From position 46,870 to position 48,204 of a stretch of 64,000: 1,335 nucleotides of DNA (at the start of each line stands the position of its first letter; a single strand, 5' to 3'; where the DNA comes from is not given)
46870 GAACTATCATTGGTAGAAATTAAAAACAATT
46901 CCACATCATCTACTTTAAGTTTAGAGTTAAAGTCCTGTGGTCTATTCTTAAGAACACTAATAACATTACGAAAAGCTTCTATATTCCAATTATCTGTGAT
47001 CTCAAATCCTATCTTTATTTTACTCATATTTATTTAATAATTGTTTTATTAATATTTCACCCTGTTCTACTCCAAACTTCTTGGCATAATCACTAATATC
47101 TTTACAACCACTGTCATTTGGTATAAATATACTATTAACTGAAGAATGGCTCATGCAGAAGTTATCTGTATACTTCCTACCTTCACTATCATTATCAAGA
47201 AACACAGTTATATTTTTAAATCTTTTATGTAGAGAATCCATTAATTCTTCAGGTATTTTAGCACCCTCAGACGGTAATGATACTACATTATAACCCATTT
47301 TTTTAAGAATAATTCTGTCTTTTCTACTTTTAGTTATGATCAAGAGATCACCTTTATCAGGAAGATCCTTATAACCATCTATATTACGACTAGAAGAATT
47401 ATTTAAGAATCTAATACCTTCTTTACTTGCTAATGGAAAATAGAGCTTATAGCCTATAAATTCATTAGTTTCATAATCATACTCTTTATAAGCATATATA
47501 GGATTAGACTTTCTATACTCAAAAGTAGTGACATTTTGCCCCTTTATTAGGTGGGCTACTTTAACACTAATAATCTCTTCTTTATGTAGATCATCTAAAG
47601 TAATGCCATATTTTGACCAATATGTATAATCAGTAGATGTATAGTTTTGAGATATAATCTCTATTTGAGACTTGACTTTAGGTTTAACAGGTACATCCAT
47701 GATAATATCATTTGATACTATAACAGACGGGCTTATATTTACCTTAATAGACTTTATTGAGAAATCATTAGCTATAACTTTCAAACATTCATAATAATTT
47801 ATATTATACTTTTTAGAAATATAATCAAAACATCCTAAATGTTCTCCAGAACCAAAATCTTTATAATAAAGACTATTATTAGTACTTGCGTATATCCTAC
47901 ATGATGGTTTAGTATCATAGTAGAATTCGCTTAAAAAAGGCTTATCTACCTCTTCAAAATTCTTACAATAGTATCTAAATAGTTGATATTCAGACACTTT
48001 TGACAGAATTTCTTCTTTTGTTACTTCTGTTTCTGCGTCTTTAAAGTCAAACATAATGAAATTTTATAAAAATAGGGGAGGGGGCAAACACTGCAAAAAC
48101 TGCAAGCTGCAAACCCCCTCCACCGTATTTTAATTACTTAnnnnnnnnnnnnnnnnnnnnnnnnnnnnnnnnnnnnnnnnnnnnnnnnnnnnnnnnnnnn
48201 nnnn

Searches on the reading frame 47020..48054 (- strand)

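Call 75: search_protein_families(library=phrogs, proteins=[window:47020-48054:-], max_evalue=0.00001)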
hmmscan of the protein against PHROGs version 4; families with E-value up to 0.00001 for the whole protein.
window:47020-48054:- (344 aa): 2 families
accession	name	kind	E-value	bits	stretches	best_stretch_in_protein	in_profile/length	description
phrog_12622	-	DNA, RNA and nucleotide metabolism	5.7e-43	148.5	1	8-300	23-319/415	DNA primase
phrog_239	-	DNA, RNA and nucleotide metabolism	7.5e-07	29.5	1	136-326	108-298/801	DNA primase/helicase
